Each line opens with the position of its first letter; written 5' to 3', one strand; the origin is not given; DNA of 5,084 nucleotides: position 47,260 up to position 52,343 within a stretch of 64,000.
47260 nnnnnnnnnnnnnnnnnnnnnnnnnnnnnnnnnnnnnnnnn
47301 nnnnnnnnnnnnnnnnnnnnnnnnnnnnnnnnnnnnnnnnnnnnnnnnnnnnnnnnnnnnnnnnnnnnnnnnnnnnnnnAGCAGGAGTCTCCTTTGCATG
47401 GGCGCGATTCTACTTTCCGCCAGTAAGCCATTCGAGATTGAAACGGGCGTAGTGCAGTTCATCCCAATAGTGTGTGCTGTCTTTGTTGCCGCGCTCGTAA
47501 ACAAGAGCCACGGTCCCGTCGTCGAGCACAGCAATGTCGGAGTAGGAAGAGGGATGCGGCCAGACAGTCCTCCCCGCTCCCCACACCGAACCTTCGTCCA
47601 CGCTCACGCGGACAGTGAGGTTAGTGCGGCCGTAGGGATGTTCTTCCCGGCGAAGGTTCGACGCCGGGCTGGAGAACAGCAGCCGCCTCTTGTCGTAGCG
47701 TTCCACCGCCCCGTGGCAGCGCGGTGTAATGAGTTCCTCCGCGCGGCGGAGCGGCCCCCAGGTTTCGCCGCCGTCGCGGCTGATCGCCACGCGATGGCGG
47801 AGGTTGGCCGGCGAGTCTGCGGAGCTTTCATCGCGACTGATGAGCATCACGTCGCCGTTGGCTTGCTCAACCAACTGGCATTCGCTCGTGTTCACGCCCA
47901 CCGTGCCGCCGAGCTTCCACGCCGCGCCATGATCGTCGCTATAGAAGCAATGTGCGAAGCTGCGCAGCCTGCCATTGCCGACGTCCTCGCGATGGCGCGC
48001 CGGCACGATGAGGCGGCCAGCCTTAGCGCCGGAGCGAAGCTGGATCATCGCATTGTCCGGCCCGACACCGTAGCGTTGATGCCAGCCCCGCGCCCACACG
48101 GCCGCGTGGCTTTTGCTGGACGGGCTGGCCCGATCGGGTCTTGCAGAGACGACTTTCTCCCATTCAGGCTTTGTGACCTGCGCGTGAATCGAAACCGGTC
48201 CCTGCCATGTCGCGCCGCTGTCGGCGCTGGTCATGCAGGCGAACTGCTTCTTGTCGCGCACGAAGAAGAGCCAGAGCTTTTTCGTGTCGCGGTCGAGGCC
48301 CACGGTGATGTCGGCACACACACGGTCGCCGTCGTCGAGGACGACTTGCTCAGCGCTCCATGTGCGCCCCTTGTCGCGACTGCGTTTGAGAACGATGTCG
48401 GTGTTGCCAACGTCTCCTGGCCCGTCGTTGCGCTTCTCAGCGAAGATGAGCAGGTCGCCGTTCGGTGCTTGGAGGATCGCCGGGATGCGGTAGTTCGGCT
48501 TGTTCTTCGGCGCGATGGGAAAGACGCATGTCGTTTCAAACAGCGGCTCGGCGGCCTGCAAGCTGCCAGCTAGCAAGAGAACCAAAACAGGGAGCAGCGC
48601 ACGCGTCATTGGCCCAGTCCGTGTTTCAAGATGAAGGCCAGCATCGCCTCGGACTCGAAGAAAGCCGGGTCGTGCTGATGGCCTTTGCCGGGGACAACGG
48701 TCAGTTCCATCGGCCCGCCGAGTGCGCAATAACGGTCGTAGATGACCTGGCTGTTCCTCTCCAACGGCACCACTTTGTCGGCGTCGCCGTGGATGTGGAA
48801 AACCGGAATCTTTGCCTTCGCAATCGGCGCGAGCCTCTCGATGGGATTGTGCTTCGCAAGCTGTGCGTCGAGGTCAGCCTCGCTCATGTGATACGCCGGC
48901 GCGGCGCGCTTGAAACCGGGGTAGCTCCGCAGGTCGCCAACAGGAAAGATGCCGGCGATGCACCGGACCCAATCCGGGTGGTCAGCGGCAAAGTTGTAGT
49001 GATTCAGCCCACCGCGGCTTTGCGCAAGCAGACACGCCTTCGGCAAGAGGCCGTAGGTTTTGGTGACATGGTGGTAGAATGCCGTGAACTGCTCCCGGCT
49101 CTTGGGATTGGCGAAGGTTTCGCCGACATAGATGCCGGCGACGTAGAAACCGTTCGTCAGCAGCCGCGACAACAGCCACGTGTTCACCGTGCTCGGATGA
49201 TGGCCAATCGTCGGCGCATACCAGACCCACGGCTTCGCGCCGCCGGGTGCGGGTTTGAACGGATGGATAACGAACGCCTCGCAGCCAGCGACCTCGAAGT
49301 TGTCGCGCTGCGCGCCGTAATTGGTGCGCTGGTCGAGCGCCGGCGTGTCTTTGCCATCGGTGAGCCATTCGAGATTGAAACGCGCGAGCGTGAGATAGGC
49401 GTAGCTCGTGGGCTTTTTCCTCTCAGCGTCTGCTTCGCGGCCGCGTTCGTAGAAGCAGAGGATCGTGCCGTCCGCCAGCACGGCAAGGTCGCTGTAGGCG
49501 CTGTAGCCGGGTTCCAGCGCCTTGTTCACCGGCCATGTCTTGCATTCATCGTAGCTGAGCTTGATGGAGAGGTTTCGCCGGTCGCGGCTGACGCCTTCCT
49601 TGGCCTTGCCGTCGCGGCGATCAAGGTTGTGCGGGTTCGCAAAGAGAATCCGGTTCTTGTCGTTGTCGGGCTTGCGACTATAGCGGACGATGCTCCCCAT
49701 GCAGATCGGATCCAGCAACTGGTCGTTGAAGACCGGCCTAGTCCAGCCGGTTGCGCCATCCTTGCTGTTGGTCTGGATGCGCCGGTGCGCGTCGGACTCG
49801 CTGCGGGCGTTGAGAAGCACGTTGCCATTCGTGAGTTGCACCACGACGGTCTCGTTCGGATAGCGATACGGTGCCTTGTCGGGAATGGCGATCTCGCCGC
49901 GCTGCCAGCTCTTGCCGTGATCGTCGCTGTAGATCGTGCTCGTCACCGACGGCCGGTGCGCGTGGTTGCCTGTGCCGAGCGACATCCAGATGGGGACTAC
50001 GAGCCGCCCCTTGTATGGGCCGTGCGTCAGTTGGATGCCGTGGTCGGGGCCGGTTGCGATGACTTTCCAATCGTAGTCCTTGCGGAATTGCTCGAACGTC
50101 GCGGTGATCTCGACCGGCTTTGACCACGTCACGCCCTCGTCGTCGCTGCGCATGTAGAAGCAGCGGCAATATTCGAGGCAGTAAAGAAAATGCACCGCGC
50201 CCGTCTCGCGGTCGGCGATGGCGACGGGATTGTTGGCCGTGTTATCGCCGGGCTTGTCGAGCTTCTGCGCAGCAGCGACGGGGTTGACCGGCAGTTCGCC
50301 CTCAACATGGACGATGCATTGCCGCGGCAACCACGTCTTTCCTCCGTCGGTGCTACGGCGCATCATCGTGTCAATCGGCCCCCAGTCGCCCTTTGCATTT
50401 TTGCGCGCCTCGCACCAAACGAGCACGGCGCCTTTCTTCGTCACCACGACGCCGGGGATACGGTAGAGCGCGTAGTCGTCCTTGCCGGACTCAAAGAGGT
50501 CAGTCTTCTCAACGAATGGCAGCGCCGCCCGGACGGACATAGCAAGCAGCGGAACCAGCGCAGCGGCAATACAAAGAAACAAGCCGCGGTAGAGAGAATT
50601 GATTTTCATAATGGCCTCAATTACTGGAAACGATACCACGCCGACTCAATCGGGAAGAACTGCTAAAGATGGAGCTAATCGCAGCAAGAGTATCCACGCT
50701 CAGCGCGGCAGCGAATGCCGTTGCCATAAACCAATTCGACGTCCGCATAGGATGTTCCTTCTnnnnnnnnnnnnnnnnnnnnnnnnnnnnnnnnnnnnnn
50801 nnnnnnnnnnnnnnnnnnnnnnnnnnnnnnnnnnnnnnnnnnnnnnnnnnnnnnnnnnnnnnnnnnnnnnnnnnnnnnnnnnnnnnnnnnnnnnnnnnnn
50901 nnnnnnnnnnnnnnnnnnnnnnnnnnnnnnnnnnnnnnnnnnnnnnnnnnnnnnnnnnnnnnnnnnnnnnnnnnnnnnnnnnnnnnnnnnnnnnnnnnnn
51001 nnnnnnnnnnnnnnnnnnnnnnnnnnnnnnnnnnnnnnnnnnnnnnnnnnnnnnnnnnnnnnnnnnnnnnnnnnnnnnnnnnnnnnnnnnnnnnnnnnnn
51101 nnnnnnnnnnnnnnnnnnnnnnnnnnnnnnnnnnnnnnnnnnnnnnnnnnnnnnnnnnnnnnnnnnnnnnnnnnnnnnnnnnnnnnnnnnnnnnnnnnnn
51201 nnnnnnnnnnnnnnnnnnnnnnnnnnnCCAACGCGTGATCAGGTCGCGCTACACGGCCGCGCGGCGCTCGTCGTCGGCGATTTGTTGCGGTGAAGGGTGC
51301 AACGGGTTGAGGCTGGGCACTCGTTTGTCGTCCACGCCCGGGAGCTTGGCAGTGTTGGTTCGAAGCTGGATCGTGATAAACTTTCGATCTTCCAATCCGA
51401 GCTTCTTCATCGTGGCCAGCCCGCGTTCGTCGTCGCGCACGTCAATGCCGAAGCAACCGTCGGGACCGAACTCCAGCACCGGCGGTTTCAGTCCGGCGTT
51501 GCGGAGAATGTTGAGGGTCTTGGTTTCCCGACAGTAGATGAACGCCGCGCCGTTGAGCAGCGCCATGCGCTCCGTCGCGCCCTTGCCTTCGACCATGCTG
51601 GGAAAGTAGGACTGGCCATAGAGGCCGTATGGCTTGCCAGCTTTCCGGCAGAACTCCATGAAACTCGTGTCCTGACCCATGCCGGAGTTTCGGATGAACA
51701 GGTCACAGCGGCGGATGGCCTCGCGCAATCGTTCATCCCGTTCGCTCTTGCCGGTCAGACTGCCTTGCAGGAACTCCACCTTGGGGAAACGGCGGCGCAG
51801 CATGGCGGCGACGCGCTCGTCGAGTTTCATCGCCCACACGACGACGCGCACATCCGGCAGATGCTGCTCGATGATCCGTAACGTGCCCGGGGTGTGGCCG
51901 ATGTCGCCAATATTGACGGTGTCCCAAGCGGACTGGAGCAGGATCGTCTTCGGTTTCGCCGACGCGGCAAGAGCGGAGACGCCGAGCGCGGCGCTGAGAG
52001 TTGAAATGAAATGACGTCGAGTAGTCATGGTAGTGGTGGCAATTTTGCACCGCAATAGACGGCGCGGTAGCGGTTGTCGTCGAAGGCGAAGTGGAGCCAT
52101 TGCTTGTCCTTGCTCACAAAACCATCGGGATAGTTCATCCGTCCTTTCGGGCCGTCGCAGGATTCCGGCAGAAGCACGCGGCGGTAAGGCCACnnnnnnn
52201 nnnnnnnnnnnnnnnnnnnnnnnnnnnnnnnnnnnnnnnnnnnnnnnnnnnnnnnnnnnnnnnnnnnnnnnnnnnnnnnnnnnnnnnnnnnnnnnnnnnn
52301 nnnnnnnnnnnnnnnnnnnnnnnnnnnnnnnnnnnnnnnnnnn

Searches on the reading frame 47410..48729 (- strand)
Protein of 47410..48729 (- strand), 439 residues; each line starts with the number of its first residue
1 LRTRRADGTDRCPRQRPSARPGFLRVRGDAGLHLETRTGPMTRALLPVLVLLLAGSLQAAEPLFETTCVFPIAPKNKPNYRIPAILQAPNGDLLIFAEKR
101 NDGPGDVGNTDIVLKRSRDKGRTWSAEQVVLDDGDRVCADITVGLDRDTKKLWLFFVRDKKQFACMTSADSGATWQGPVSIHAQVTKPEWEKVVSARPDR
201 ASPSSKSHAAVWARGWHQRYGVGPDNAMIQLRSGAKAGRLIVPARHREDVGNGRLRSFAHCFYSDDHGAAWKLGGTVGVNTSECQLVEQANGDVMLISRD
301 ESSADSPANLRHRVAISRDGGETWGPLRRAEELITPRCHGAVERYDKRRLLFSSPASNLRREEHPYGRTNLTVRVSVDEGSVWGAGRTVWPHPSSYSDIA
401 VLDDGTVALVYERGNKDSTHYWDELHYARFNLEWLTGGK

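Call 51: search_protein_families(library=pfam, proteins=[window:47410-48729:-], max_evalue=0.00001)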
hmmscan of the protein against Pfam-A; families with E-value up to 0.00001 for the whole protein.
window:47410-48729:- (439 aa): 4 families
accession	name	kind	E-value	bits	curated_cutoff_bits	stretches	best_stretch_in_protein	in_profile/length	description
PF13088.12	BNR_2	-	6.9e-27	94.9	31.4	1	108-407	14-275/277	BNR repeat-like domain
PF13859.12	BNR_3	-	1.2e-09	38.5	27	1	83-327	2-214/308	BNR repeat-like domain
PF02012.26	BNR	-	9.8e-08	31.3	27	0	316-324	2-10/12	BNR/Asp-box repeat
PF24316.1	Tli3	-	1.3e-06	29.2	27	0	79-128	50-100/129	T6SS Tli3 immunity protein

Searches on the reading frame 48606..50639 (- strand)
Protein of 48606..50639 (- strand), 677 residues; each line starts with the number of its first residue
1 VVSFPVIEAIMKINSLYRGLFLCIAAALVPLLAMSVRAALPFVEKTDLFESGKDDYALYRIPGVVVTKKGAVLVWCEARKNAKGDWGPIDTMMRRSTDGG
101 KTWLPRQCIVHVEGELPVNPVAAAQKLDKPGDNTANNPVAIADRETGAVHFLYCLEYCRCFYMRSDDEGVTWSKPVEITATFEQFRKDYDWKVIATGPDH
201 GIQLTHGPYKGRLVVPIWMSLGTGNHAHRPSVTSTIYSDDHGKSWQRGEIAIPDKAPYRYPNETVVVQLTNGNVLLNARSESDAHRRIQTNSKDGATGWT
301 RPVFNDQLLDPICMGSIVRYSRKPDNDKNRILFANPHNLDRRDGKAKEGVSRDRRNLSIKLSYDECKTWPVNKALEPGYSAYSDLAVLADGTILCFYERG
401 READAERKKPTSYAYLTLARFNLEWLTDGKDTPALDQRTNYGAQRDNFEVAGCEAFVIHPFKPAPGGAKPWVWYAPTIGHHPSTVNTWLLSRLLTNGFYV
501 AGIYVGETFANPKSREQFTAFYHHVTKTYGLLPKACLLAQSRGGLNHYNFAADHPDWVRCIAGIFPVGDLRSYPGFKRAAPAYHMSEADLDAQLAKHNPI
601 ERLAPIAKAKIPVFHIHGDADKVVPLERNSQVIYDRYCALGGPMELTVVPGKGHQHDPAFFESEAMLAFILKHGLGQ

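Call 51: search_protein_families(library=pfam, proteins=[window:48606-50639:-], max_evalue=0.00001)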
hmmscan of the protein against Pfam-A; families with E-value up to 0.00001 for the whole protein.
window:48606-50639:- (677 aa): 4 families
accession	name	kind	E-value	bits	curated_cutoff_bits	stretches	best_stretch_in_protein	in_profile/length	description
PF13088.12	BNR_2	-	1e-22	81.3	31.4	1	90-393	17-275/277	BNR repeat-like domain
PF13859.12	BNR_3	-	3.4e-10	40.2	27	1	62-390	2-295/308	BNR repeat-like domain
PF02012.26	BNR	-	2.8e-07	30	27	0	236-247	1-12/12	BNR/Asp-box repeat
PF00326.27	Peptidase_S9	-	2.6e-06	27.5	22.6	1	535-672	66-208/213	Prolyl oligopeptidase family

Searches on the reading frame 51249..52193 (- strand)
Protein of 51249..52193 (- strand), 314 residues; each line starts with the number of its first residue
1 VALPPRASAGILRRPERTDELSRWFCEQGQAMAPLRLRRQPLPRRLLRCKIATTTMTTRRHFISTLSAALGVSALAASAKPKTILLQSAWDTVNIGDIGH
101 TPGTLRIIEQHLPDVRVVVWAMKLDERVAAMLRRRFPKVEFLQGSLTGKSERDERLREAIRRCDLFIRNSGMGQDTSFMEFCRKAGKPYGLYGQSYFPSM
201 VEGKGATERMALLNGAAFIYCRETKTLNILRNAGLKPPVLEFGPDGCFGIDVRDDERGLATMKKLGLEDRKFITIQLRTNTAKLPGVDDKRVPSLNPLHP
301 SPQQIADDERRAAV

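Call 51: search_protein_families(library=pfam, proteins=[window:51249-52193:-], max_evalue=0.00001)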
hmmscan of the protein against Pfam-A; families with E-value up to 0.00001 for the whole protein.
window:51249-52193:- (314 aa): 1 family
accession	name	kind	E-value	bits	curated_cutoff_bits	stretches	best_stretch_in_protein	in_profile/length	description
PF04230.19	PS_pyruv_trans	-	9.5e-09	36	25.3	1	94-251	1-157/280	Polysaccharide pyruvyl transferase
